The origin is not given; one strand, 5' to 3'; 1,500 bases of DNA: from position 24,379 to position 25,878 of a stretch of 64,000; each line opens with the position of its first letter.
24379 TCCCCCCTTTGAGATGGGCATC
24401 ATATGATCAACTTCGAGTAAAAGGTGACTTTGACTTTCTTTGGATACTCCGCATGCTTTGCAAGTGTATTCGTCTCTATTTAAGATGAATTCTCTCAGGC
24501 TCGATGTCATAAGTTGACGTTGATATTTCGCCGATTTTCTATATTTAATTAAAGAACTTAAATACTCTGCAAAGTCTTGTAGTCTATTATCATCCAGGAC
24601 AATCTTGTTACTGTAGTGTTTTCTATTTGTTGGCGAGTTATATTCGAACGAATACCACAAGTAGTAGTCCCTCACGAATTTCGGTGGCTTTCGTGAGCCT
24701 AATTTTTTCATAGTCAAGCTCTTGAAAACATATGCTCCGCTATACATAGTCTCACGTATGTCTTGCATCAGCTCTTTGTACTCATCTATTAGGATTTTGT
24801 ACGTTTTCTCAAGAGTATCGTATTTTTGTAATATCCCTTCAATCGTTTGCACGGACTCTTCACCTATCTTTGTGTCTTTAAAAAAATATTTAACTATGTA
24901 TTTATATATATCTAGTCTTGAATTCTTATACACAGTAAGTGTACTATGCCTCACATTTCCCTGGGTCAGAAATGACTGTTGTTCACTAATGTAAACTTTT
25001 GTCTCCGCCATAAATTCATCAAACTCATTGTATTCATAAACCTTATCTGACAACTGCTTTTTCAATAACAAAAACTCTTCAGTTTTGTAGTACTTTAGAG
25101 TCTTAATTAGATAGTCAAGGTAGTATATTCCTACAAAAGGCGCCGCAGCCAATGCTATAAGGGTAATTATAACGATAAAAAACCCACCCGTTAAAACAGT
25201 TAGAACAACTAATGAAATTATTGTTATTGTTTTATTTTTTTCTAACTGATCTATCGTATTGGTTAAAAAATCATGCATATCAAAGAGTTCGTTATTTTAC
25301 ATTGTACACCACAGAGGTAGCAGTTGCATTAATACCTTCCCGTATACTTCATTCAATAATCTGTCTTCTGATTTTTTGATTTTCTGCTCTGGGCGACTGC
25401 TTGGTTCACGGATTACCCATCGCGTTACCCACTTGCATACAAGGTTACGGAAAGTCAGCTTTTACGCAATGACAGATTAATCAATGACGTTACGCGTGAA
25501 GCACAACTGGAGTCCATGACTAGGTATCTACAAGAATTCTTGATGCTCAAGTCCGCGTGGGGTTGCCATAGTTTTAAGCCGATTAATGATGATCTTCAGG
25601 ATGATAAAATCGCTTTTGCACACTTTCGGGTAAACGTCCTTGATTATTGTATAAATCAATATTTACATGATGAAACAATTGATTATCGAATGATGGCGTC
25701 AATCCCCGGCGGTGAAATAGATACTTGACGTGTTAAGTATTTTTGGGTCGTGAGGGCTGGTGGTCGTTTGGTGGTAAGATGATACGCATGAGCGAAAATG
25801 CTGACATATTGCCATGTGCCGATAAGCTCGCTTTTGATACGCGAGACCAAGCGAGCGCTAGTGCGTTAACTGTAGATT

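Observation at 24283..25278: AT-rich islet encoding a membrane-tethered HNH nuclease (candidate single-gene defence/abortive-infection module)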

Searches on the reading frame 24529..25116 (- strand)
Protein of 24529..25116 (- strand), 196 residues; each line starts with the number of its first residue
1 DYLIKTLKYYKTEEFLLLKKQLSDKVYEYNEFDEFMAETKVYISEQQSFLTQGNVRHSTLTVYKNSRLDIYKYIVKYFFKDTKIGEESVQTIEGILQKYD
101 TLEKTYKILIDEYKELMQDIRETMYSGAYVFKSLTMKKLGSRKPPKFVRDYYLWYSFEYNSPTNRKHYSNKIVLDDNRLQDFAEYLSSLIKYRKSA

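Call 57: search_solved_structures(query=A2, max_evalue=10)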
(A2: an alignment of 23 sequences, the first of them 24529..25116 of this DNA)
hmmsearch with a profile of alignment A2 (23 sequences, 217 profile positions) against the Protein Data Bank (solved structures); distinct sequences matched with E-value up to 10: 0.

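Call 62: search_protein_representatives(alignment_id=A2)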
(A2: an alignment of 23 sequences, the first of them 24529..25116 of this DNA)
Query: 23 sequences, 217 profile positions. Proteins with E-value up to 0.001 (for the whole library): 407; up to 1e-10: 263; up to 1e-30: 115. The best 150 are listed.
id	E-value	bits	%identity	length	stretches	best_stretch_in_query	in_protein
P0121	2.3e-79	282.5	-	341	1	3-217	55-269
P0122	1.1e-72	260.6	-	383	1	4-216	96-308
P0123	1.8e-72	259.9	-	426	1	4-217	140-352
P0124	2.9e-72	259.2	-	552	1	7-217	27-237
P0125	2.5e-71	256.2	-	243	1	3-208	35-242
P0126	1.2e-70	253.9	-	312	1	5-194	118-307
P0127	1.7e-70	253.5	-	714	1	7-217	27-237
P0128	2.6e-70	252.9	-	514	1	4-217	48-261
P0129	3.9e-70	252.3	-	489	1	4-217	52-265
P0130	2.0e-69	249.9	-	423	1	3-217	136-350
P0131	2.1e-69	249.9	-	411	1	7-217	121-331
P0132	2.8e-68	246.2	-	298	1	4-217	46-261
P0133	7.6e-67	241.5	-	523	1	2-217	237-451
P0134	3.3e-66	239.4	-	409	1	3-217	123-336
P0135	7.4e-66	238.3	-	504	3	7-217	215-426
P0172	4.1e-49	183.5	-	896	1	2-217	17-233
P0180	1.5e-45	171.9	-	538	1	4-214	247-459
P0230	2.0e-31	125.8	-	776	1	7-217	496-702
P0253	4.3e-25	105.0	-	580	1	6-211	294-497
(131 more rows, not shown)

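Call 63: search_protein_families(library=pfam, proteins=[P0124, P0127, P0128, P0129, P0133, P0135, P0172, P0230, P0253, P0180], max_evalue=0.001)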
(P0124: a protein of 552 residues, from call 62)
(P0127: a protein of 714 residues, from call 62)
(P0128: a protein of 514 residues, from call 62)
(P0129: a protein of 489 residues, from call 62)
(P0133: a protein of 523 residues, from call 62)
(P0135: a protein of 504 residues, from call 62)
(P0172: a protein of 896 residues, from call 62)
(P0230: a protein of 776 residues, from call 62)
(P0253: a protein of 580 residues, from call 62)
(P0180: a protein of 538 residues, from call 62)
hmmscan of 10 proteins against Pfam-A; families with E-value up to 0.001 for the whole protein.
P0124 (552 aa): 3 families
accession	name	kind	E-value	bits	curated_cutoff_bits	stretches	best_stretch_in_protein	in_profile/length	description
PF07553.16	Lipoprotein_Ltp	-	6.8e-33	113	23.2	3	505-546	1-44/48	Host cell surface-exposed lipoprotein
PF01844.29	HNH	-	1.6e-13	51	21.4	1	260-307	1-46/47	HNH endonuclease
PF14279.12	HNH_5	-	4.7e-12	46.1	27.5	1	260-311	1-49/56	HNH endonuclease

P0127 (714 aa): 5 families
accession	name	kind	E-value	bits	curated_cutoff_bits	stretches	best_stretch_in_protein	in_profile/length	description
PF07553.16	Lipoprotein_Ltp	-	4.1e-57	190.5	23.2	6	405-447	3-48/48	Host cell surface-exposed lipoprotein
PF01844.29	HNH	-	1.7e-12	47.7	21.4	1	260-307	1-46/47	HNH endonuclease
PF14279.12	HNH_5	-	2.4e-12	47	27.5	1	260-311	1-49/56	HNH endonuclease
PF23430.1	DUF7117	-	8e-05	22.8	28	0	492-544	60-113/232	Family of unknown function (DUF7117)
PF21083.2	ZapC_N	-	0.00075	20.1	27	0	628-658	24-54/88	Cell-division protein ZapC, N-terminal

P0128 (514 aa): 2 families
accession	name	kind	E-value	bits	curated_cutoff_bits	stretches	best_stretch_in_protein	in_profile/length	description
PF01844.29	HNH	-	5e-14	52.6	21.4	1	284-332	1-47/47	HNH endonuclease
PF14279.12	HNH_5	-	6.9e-09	36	27.5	1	284-333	1-47/56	HNH endonuclease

P0129 (489 aa): 4 families
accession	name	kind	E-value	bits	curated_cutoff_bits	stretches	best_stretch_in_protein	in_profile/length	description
PF01844.29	HNH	-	1.3e-15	57.7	21.4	1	288-336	1-47/47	HNH endonuclease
PF14279.12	HNH_5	-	6e-13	48.9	27.5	1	288-340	1-50/56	HNH endonuclease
PF13395.12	HNH_4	-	0.00011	22.5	22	1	288-336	1-51/54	HNH endonuclease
PF02945.21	Endonuclease_7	-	0.0004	20.7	23.6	0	272-341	10-67/82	Recombination endonuclease VII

P0133 (523 aa): 2 families
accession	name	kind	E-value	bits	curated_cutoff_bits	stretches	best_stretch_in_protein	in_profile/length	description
PF01844.29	HNH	-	5.1e-14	52.6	21.4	1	474-522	1-47/47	HNH endonuclease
PF14279.12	HNH_5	-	9.6e-10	38.7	27.5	1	474-522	1-46/56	HNH endonuclease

P0135 (504 aa): 2 families
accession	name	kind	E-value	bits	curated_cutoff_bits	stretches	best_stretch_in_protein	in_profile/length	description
PF01844.29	HNH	-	2.1e-13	50.6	21.4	1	449-496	1-46/47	HNH endonuclease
PF14279.12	HNH_5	-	2e-12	47.3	27.5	1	449-502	1-51/56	HNH endonuclease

P0172 (896 aa): 6 families
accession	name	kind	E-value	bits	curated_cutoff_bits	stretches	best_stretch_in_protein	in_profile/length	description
PF00929.31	RNase_T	-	3.7e-20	73.5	24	1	399-551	2-163/164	Exonuclease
PF01844.29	HNH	-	4e-12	46.5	21.4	1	256-304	1-47/47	HNH endonuclease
PF14279.12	HNH_5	-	1.4e-08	34.9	27.5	1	259-307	4-49/56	HNH endonuclease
PF23359.1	Lsr2_DNA-bd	-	1.2e-07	31.4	26.9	1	866-895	8-37/37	Lsr2 DNA-binding domain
PF05099.18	TerB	-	3.5e-05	24.5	24.4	0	677-728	3-55/118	Tellurite resistance protein TerB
PF00533.33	BRCT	-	0.0002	21.9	21.3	1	752-816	11-76/78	BRCA1 C Terminus (BRCT) domain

P0230 (776 aa): 2 families
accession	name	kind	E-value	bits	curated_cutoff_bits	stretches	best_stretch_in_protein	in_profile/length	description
PF01844.29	HNH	-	1.2e-12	48.2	21.4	1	725-773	1-47/47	HNH endonuclease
PF14279.12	HNH_5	-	2.9e-09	37.1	27.5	1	725-773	1-46/56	HNH endonuclease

P0253 (580 aa): 2 families
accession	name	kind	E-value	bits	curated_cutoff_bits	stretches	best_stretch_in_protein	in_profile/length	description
PF01844.29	HNH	-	5e-12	46.2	21.4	1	526-573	1-46/47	HNH endonuclease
PF14279.12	HNH_5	-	5.1e-11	42.8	27.5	1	526-579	1-51/56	HNH endonuclease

P0180 (538 aa): 2 families
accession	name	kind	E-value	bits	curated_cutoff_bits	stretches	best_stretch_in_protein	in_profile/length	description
PF01844.29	HNH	-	1.5e-12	47.9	21.4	1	485-533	1-47/47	HNH endonuclease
PF14279.12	HNH_5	-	8.2e-10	38.9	27.5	1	485-536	1-49/56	HNH endonuclease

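Call 70: find_related_loci(query=A2, collection=viral_contigs, flank=6000)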
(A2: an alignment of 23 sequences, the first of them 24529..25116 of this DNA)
Query A2 (196 aa) in viral_contigs; peptide patterns used: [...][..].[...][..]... (x = any residue, [..] = any of these).
262 stretches matched a pattern; 65 encode a relative of the query (tblastn E <= 1e-3); 65 distinct loci.
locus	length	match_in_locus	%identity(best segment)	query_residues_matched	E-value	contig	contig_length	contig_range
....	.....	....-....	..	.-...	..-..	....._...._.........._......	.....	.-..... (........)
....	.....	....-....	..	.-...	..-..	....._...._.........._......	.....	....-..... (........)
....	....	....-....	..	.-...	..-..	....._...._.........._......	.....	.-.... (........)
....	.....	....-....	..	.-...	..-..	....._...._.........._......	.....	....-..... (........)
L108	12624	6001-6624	27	9-196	9e-13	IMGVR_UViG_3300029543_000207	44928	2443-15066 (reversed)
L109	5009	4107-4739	26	7-196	1e-12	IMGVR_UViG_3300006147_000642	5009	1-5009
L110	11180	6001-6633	26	7-196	1e-12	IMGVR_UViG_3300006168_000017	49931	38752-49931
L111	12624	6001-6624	26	9-196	2e-12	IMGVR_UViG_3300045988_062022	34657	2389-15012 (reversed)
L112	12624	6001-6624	26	9-196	2e-12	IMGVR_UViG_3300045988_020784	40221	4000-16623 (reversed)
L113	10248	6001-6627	25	9-196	5e-12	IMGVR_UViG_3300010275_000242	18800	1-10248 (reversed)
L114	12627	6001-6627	27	9-196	2e-13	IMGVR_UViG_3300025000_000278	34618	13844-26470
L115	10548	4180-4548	34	71-195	2e-11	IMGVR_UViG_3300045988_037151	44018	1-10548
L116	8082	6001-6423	26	54-196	3e-11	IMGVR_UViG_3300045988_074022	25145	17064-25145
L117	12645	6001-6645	24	2-196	3e-11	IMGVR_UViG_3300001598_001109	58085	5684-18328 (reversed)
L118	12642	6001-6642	24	4-196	7e-11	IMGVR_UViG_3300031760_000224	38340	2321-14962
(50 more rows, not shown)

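Call 77: find_homologous_proteins(query=P0127, max_evalue=1e-10)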
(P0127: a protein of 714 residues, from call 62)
Query P0127 (714 aa): 730 proteins with E <= 1e-10 among 8000 candidates; the best 120 are listed.
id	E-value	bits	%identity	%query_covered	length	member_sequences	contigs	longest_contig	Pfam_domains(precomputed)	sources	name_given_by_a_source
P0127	0.0e+0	1612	100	100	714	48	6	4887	PF01844.30,PF07553.17,PF14279.13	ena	-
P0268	0.0e+0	1444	89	100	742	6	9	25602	PF01844.30,PF07553.17,PF14279.13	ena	-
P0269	0.0e+0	1419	88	100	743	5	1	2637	PF01844.30,PF07553.17,PF14279.13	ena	-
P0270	0.0e+0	1313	77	100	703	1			PF01844.30,PF07553.17,PF14279.13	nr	nr:Ltp family lipoprotein [Psychrobacter sp. Ps1]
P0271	0.0e+0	1313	77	100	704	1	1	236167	PF01844.30,PF07553.17,PF14279.13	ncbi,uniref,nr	ncbi:Ltp family lipoprotein [Psychrobacter sp. Ps1]|uniref:Ltp family lipoprotein n=1 Tax=Psychrobac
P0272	0.0e+0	1312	77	100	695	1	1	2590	PF01844.30,PF07553.17,PF14279.13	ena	-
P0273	0.0e+0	1310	81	100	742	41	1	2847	PF01844.30,PF07553.17,PF14279.13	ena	-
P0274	0.0e+0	1296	74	100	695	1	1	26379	PF01844.30,PF07553.17,PF14279.13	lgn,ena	-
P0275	0.0e+0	1201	78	100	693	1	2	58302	PF01844.30,PF07553.17,PF14279.13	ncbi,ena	-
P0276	0.0e+0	1130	75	88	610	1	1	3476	PF01844.30,PF07553.17,PF14279.13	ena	-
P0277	0.0e+0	1021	82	76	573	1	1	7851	PF01844.30,PF07553.17,PF14279.13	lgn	-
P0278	1.5e-236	805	56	84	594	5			PF01844.30,PF07553.17,PF14279.13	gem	-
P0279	7.9e-202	691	52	85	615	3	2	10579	PF01844.30,PF07553.17,PF14279.13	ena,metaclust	metaclust:\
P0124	3.4e-193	662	57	74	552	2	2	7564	PF01844.30,PF07553.17,PF14279.13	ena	-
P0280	1.9e-187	643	57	71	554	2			PF01844.30,PF07553.17,PF14279.13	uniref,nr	uniref:Ltp family lipoprotein n=1 Tax=Psychrobacter sp. TaxID=56811 RepID=UPI0015EFDAAA|nr:Ltp famil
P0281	1.7e-186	640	47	96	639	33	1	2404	PF11994.15,PF01844.30,PF07553.17,PF14279.13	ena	-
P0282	9.5e-182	624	48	76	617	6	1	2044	PF01844.30,PF07553.17,PF14279.13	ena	-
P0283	1.4e-181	624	45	99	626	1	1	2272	PF01844.30,PF07553.17,PF14279.13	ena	-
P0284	2.9e-177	609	58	71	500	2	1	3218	PF01844.30,PF07553.17,PF14279.13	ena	-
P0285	1.8e-176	607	53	76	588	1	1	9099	PF01844.30,PF07553.17,PF14279.13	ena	-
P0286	9.3e-176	604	52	76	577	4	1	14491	PF01844.30,PF07553.17,PF14279.13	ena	-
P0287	5.0e-169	582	58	67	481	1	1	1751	PF01844.30,PF07553.17,PF14279.13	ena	-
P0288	1.7e-163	564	54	68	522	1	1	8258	PF01844.30,PF07553.17,PF14279.13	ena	-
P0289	2.8e-163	563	49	73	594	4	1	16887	PF01844.30,PF07553.17,PF14279.13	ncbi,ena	-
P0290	7.2e-162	559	56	68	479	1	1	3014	PF01844.30,PF07553.17,PF14279.13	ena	-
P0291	5.1e-161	556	53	68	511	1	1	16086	PF01844.30,PF07553.17,PF14279.13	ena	-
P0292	8.2e-159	548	56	64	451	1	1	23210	PF01844.30,PF07553.17,PF14279.13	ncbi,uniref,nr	ncbi:hypothetical protein RCH20_002424, partial [Psychrobacter sp. PL15]|uniref:HNH endonuclease n=1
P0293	2.4e-156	540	45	83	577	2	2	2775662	PF01844.30,PF07553.17,PF14279.13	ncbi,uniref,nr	ncbi:Ltp family lipoprotein [Psychrobacter aestuarii]|uniref:HNH nuclease domain-containing protein 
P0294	2.9e-152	527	51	66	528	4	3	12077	PF01844.30,PF07553.17,PF14279.13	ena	-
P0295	2.7e-142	494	49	69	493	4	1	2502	PF01844.30,PF07553.17,PF14279.13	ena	-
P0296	4.5e-139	483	52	62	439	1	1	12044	PF01844.30,PF07553.17,PF14279.13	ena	-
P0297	1.1e-135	472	51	61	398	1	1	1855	PF01844.30,PF07553.17,PF14279.13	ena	-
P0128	4.4e-85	305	43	49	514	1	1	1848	PF01844.30,PF14279.13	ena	-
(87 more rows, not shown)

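Call 78: find_encoding_contigs(protein=P0127, flank=7000, max_places=3)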
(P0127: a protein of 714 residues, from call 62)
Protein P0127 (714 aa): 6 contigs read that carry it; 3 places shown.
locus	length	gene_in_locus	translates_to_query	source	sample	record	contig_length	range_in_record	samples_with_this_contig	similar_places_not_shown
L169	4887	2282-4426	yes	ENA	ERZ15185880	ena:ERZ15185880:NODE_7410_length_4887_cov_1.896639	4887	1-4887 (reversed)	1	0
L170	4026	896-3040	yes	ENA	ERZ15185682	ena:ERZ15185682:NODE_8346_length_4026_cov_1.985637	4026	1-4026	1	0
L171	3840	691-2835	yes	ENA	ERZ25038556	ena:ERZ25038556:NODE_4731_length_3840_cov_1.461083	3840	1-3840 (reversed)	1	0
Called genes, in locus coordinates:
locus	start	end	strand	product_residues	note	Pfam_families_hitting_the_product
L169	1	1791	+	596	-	?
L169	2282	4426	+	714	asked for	PF01844:HNH, PF14279:HNH_5, PF07553:Lipoprotein_Ltp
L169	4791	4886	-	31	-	?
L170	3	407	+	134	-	?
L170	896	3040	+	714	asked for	PF01844:HNH, PF14279:HNH_5, PF07553:Lipoprotein_Ltp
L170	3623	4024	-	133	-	?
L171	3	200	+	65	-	?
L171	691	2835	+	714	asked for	PF01844:HNH, PF14279:HNH_5, PF07553:Lipoprotein_Ltp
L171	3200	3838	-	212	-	?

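Call 87: predict_structure(alignment_id=A2)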
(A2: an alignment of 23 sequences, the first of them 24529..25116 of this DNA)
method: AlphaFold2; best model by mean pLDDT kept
length: 196 residues; sequences in the alignment: 23
mean_pLDDT: 92.1   pTM: 0.80
mean pLDDT of the five models: 92.1, 91.7, 90.6, 90.1, 88.3
residues with pLDDT >= 90: 147; 70-90: 44; 50-70: 5; < 50: 0
segments of 3 or more residues with pLDDT < 50: none
pLDDT, mean of each block of 10 residues (from residue 1): 92 93 90 93 95 95 97 96 92 96 94 90 87 88 76 96 93 96 96 86
secondary structure, 60 per line:
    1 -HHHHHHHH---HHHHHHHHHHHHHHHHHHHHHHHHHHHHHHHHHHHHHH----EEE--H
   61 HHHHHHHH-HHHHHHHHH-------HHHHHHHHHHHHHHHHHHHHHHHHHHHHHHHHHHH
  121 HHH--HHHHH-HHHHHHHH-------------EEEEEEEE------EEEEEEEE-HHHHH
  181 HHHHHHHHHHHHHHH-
elements in order: H2-9 H13-50 E55-57 H60-68 H70-78 H86-123 H126-130 H132-139 E153-160 E167-174 H176-195

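Call 89: fold_search(model_id=the predicted structure, library=pdb)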
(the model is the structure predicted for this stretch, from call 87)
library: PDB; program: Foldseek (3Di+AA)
matches with E <= 10: 359; with E <= 0.001: 0
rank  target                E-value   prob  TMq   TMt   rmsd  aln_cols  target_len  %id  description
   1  9vu9_D                3.2e-02  0.38  0.22  0.16  16.6       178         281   11  channel D complex with 4 (released 2026-03-11)
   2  9vuc_B                4.3e-02  0.38  0.22  0.14  15.1       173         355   12  channel B complex with 2 (released 2026-03-11)
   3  9o51_A                6.8e-02  0.33  0.23  0.15  15.7       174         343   10  Cryo-EM structure of the human SK2-4 chimera/calmodulin channel complex in the Ca2+ free state (released 2025-07-09)
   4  9vua_A                8.2e-02  0.28  0.22  0.14  15.0       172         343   11  channel A complex with 1 (released 2026-03-11)
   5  9vu9_A                9.2e-02  0.28  0.22  0.14  15.1       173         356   11  channel D complex with 4 (released 2026-03-11)
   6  9o5o_A                1.7e-01  0.21  0.22  0.14  15.8       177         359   11  Cryo-EM structure of the human SK2-4 chimera/calmodulin channel complex bound to a small molecule activator (released 2025-07-09)
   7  9vub_A                1.9e-01  0.20  0.22  0.14  16.4       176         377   11  channel C complex with 3 (released 2026-03-11)
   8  9vub_C                2.1e-01  0.20  0.22  0.14  16.4       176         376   11  channel C complex with 3 (released 2026-03-11)
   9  9o48_A                2.4e-01  0.18  0.22  0.14  15.9       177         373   11  Cryo-EM structure of the human SK2-4 chimera/calmodulin channel complex in the Ca2+ bound state (released 2025-07-09)
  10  8v2g_A                4.8e-01  0.13  0.21  0.14  14.6       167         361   11  Cryo-EM structure of the KCa2.2 channel in apo state (released 2025-04-23)
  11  9o53_A                5.1e-01  0.13  0.22  0.14  14.4       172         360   11  Cryo-EM structure of the human SK2-4 chimera/calmodulin channel complex bound to a small molecule inhibitor (released 2025-07-09)
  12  9o85_A                5.1e-01  0.13  0.22  0.13  15.2       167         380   10  Cryo-EM structure of KCa2.2_I/calmodulin channel in complex with rimtuzalcap (released 2025-06-18)
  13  5da9_A                8.7e-01  0.08  0.19  0.09  26.2       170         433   18  ATP-gamma-S bound Rad50 from Chaetomium thermophilum in complex with the Rad50-binding domain of Mre11 (released 2016-03-02)
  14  6ox7_D                9.2e-01  0.12  0.23  0.28  10.5       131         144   11  The complex of 1918 NS1-ED and the iSH2 domain of the human p85beta subunit of PI3K (released 2020-04-22)
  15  4mh6                  9.2e-01  0.12  0.20  0.24  13.9       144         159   13  2.8 Angstrom Crystal Structure of Type III Secretion Protein YscO from Vibrio parahaemolyticus (released 2013-09-11)
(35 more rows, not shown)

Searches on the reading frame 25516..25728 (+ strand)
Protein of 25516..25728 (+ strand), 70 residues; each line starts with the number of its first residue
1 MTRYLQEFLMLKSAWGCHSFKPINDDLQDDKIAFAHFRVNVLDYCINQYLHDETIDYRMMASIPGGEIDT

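Call 80: search_protein_families(library=pfam, proteins=[window:25516-25728:+], max_evalue=0.01)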
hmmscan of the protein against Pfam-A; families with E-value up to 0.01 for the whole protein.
window:25516-25728:+ (70 aa): 0 families
